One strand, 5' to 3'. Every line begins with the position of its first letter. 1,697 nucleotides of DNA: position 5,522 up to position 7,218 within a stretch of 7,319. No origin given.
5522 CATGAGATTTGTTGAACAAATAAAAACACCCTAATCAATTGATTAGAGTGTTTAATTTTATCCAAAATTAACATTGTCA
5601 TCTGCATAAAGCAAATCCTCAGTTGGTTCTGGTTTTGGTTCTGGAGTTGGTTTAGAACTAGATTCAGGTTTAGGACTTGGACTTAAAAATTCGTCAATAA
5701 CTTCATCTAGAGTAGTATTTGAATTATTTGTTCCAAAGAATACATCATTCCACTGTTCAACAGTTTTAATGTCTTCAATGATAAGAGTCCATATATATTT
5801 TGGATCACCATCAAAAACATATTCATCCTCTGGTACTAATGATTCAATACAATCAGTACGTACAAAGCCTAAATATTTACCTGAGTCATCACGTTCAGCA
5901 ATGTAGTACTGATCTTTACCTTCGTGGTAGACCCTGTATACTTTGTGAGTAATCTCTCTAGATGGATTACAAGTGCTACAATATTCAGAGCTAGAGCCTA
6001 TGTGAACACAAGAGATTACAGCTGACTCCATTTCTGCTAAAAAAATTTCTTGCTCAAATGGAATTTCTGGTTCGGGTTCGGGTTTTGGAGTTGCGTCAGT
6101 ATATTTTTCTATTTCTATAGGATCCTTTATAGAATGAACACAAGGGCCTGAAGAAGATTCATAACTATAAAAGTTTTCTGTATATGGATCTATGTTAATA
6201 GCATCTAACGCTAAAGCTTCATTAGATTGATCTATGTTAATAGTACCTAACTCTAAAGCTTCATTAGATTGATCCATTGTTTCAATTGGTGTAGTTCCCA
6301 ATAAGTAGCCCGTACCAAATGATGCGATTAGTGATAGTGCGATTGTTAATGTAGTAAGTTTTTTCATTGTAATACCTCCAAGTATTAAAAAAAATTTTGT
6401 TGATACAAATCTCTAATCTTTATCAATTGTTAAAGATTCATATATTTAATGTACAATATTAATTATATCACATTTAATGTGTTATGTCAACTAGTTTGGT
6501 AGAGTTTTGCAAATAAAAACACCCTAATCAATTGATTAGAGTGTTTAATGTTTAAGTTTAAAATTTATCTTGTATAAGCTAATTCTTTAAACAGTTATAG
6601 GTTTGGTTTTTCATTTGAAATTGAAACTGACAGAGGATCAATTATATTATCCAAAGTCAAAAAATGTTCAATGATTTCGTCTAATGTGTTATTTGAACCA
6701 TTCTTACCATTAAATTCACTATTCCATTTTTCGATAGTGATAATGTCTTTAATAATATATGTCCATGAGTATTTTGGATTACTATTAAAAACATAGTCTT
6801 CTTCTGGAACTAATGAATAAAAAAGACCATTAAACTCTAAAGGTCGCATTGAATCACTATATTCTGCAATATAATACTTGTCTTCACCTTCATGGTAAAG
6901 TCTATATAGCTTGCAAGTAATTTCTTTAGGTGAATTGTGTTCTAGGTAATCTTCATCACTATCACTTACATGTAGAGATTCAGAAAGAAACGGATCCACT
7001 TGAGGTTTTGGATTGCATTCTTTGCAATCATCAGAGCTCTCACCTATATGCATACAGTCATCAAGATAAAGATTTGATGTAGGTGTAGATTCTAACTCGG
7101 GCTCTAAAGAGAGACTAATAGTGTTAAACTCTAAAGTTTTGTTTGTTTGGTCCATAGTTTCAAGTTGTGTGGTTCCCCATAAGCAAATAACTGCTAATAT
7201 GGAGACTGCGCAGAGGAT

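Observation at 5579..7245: Paralogous exported proteins with a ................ motif and a shared ~90-aa C-terminal domain of no recognisable family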

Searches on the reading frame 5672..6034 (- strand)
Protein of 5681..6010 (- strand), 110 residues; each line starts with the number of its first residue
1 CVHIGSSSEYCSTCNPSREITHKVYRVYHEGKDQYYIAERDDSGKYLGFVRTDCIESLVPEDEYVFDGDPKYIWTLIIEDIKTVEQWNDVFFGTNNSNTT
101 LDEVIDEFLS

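Call 40: predict_structure(alignment_id=A3)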
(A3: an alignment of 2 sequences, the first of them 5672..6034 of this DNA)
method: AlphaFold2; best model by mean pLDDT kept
length: 121 residues; sequences in the alignment: 2
mean_pLDDT: 45.3   pTM: 0.37
mean pLDDT of the five models: 45.3, 38.0, 37.6, 36.9, 36.3
residues with pLDDT >= 90: 0; 70-90: 0; 50-70: 54; < 50: 67
segments of 3 or more residues with pLDDT < 50: 1-28, 48-80, 102-104, 119-121
pLDDT, mean of each block of 10 residues (from residue 1): 25 30 42 58 55 39 34 43 56 56 51 56 42
secondary structure, 60 per line:
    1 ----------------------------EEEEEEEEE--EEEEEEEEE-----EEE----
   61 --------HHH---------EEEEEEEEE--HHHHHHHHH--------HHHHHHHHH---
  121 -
elements in order: E29-37 E40-48 E54-56 E81-89 H92-100 H109-117

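Call 45: fold_search(model_id=the predicted structure, library=pdb)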
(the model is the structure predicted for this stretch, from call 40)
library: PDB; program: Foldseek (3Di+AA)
matches with E <= 10: 155; with E <= 0.001: 0
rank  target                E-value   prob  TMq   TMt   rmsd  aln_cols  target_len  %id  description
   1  1y54                  1.6e+00  0.14  0.14  0.05   3.5        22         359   23  Crystal structure of the native class C beta-lactamase from Enterobacter cloacae 908R complexed with BRL42715 (released 2005-03-29)
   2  2qz6                  1.8e+00  0.09  0.15  0.06   6.0        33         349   24  First crystal structure of a psychrophile class C beta-lactamase (released 2008-03-18)
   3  5hai                  2.3e+00  0.11  0.15  0.06   4.7        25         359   20  P99 beta-lactamase mutant - S64G (released 2016-09-07)
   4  6p5n_Aq               2.5e+00  0.16  0.28  0.10   7.6        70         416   11  Structure of a mammalian 80S ribosome in complex with a single translocated Israeli Acute Paralysis Virus IRES and eR (released 2019-09-25)
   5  3jag_ii               2.5e+00  0.11  0.25  0.09   8.1        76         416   12  Structure of a mammalian ribosomal termination complex with ABCE1, eRF1(AAQ), and the UAA stop codon (released 2015-08-12)
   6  8jb7_A                2.6e+00  0.10  0.15  0.06   4.7        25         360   20  Crystal structure of CMY-185 (released 2023-12-13)
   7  6lc9_B                3.2e+00  0.10  0.14  0.06   3.4        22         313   18  Crystal structure of AmpC Ent385 complex form with ceftazidime (released 2020-04-22)
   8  6lc7_B                3.2e+00  0.10  0.15  0.06   3.3        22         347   18  Crystal structure of AmpC Ent385 free form (released 2020-04-22)
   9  5evi_A                3.2e+00  0.07  0.14  0.05   3.4        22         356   27  Crystal Structure of Beta-Lactamase/D-Alanine Carboxypeptidase from Pseudomonas syringae (released 2016-01-13)
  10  7cin_A                3.4e+00  0.08  0.14  0.05   3.7        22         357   23  Crystal structure of the extended-spectrum class C beta-lactamase AmpC BER with the ordered R2 loop (released 2021-05-19)
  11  2zc7_A                3.4e+00  0.08  0.15  0.06   4.7        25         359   20  Crystal Structure of Class C beta-Lactamase ACT-1 (released 2008-09-23)
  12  3ixd_A                3.6e+00  0.08  0.14  0.05   3.7        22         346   23  X-ray crystal structure of the extended-spectrum AmpC V298E mutant beta-lactamase at 2.64 Angstrom resolution (released 2010-02-16)
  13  1iel_A                3.6e+00  0.08  0.14  0.05   3.7        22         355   23  Crystal Structure of AmpC beta-lactamase from E. coli in Complex with Ceftazidime (released 2001-08-15)
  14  7pa5_A                3.6e+00  0.08  0.15  0.05   3.8        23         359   22  Complex between the beta-lactamase CMY-2 with an inhibitory nanobody (released 2022-11-16)
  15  6lc8_B                3.8e+00  0.09  0.14  0.06   3.4        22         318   18  Crystal structure of AmpC Ent385 complex form with avibactam (released 2020-04-22)
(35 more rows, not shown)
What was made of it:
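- On Any protein with a solved structure: Foldseek against PDB gives a best E of 1.6, but the model has pLDDT 45, so the fold test is weak (calls 40, 45).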

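Call 47: search_solved_structures(query=A3, max_evalue=10)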
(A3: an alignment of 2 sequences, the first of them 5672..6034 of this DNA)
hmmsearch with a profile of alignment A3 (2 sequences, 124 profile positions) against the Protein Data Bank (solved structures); distinct sequences matched with E-value up to 10: 3.
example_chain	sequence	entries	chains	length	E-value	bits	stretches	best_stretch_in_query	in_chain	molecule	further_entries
5y9h_A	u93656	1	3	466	0.28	14.4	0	95-116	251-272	SafD,Putative outer membrane protein,Putative outer membrane protein,Putative outer membra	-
4e7x_A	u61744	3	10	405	0.64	13.3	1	6-43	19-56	Poly(A) RNA polymerase protein cid1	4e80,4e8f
6vq5_A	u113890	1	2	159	0.67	13.2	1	12-72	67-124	Pheromome Binding Protein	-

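Call 61: fold_search(model_id=the predicted structure, library=viral)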
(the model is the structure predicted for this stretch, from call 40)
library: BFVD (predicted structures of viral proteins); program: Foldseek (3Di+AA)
matches with E <= 10: 481; with E <= 0.001: 0
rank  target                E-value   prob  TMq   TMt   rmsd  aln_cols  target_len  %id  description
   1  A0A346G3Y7            3.5e-01  0.16  0.24  0.14  10.3       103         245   14  (no name in the UniProt tables at hand)
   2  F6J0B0                5.0e-01  0.06  0.16  0.04  14.2       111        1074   17  (no name in the UniProt tables at hand)
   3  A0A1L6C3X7            5.7e-01  0.16  0.17  0.09  13.9        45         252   20  (no name in the UniProt tables at hand)
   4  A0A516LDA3            6.0e-01  0.04  0.10  0.09  17.6        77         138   17  (no name in the UniProt tables at hand)
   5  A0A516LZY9            6.8e-01  0.06  0.21  0.20  19.3       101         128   20  (no name in the UniProt tables at hand)
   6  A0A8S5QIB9            7.7e-01  0.20  0.29  0.33  11.6       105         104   13  Uncharacterized protein [Siphoviridae sp. cteHV32]
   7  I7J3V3                7.7e-01  0.16  0.19  0.26  19.8        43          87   14  Receptor-blocking protein [Yersinia phage phiR2-01]
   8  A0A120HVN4            7.7e-01  0.06  0.18  0.15  17.9       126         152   13  GP4 protein [Kafue kinda chacma baboon virus]
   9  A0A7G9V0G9            8.2e-01  0.30  0.21  0.30  10.9        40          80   12  (no name in the UniProt tables at hand)
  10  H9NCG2                8.2e-01  0.04  0.19  0.16  11.1       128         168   14  (no name in the UniProt tables at hand)
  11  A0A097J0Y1            8.7e-01  0.13  0.24  0.29   8.4        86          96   14  Homing endonuclease [Enterobacteria phage RB3]
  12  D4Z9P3                8.7e-01  0.13  0.24  0.19   8.3        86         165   14  Site-specific intron-like DNA endonuclease [Escherichia phage AR1]
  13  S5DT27                8.7e-01  0.06  0.18  0.17  14.5        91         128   16  AsIV-cont00076-ORF1 [Apophua simplicipes ichnovirus]
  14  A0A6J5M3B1            8.7e-01  0.04  0.19  0.20  12.9        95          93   12  Uncharacterized protein [uncultured Caudovirales phage]
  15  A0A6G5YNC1            9.3e-01  0.11  0.13  0.08   4.7        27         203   15  (no name in the UniProt tables at hand)
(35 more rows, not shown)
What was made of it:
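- Closest known: GIY-YIG nuclease domain. Same: A few GIY-YIG homing endonucleases appear among the non-significant Foldseek hits (call 61).
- Foldseek gives nothing (calls 45, 61).
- Tried and rejected: Foldseek against PDB and BFVD found nothing with E below 0.3 (calls 45, 61).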

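Call 65: search_protein_families(library=pfam, proteins=[window:5681-6010:-], max_evalue=10)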
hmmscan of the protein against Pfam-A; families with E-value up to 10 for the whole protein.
window:5681-6010:- (110 aa): 0 families

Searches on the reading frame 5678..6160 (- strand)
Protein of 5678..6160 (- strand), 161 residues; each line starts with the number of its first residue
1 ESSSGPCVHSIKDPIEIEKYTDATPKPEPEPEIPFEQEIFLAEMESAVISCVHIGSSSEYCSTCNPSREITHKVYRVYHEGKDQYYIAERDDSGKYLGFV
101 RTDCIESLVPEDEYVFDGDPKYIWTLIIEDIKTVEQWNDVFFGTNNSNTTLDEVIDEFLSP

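Call 24: search_protein_representatives(alignment_id=A1)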
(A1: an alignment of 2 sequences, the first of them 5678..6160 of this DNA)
Query: 2 sequences, 187 profile positions. Proteins with E-value up to 0.001 (for the whole library): 4; up to 1e-10: 2; up to 1e-30: 2. The best 4 are listed.
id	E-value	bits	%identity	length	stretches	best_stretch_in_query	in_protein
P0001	1.7e-88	311.7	-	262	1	1-187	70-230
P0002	1.5e-82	292.3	-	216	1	48-187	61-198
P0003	1.9e-06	44.1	-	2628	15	18-85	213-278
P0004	5.7e-04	36.1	-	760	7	32-126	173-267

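Call 29: find_related_loci(query=A1, collection=metagenome_contigs, flank=10000)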
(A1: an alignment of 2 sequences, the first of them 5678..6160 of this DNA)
Query A1 (161 aa) in metagenome_contigs; peptide patterns used: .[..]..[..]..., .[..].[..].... (x = any residue, [..] = any of these).
160 stretches matched a pattern, but none encodes a relative of the query by tblastn (E <= 1e-3).

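Call 30: find_related_loci(query=A1, collection=viral_contigs, flank=10000)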
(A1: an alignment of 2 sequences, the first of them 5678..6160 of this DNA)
Query A1 (161 aa) in viral_contigs; peptide patterns used: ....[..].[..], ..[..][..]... (x = any residue, [..] = any of these).
221 stretches matched a pattern, but none encodes a relative of the query by tblastn (E <= 1e-3).
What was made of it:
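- Tried and rejected: Back-translated protein scans of metagenome and viral contigs gave 0 confirmed (calls 29, 30).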

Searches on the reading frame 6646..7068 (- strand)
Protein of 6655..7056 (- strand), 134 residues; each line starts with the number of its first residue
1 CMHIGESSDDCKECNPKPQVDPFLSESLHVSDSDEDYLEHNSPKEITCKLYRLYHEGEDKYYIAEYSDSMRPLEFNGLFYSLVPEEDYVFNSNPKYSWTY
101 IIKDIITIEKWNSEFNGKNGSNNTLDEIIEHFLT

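Call 49: predict_structure(alignment_id=A4)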
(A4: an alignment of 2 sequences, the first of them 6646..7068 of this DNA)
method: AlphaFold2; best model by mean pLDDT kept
length: 141 residues; sequences in the alignment: 2
mean_pLDDT: 43.3   pTM: 0.29
mean pLDDT of the five models: 43.3, 40.7, 39.1, 39.1, 37.2
residues with pLDDT >= 90: 0; 70-90: 0; 50-70: 26; < 50: 115
segments of 3 or more residues with pLDDT < 50: 1-28, 30-51, 71-103, 107-130, 137-141
pLDDT, mean of each block of 10 residues (from residue 1): 32 39 39 44 42 53 53 44 38 44 46 41 43 48 31
secondary structure, 60 per line:
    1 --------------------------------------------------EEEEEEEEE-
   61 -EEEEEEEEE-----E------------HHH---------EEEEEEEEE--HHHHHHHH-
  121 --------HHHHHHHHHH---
elements in order: E51-59 E62-70 E101-109 H112-119 H129-138
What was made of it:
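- Consistent secondary structure in two independent models, although both are of low confidence (calls 40, 49). The AlphaFold models have pLDDT 43-45, with no confident tertiary fold or modelled metal site (calls 40, 49).
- Tried and rejected: Two AlphaFold runs gave pLDDT 45 and 43 (calls 40, 49).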

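Call 65: search_protein_families(library=pfam, proteins=[window:6655-7056:-], max_evalue=10)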
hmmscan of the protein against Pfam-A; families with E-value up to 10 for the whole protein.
window:6655-7056:- (134 aa): 1 family
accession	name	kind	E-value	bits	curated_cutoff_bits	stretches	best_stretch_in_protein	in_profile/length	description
PF18373.7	Spectrin_2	-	0.088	13.4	26.4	1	97-114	2-19/78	Spectrin like domain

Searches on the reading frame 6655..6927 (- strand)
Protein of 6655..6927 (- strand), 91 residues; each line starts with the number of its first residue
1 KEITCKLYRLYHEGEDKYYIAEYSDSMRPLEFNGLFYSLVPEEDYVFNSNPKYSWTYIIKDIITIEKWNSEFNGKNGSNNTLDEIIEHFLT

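Call 65: search_protein_families(library=pfam, proteins=[window:6655-6927:-], max_evalue=10)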
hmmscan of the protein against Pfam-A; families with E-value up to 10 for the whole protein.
window:6655-6927:- (91 aa): 2 families
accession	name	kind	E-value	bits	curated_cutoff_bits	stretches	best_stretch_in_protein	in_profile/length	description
PF18373.7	Spectrin_2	-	0.055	14.1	26.4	1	54-71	2-19/78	Spectrin like domain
PF08476.15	VD10_N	-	0.17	12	25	1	45-61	10-26/43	Viral D10 N-terminal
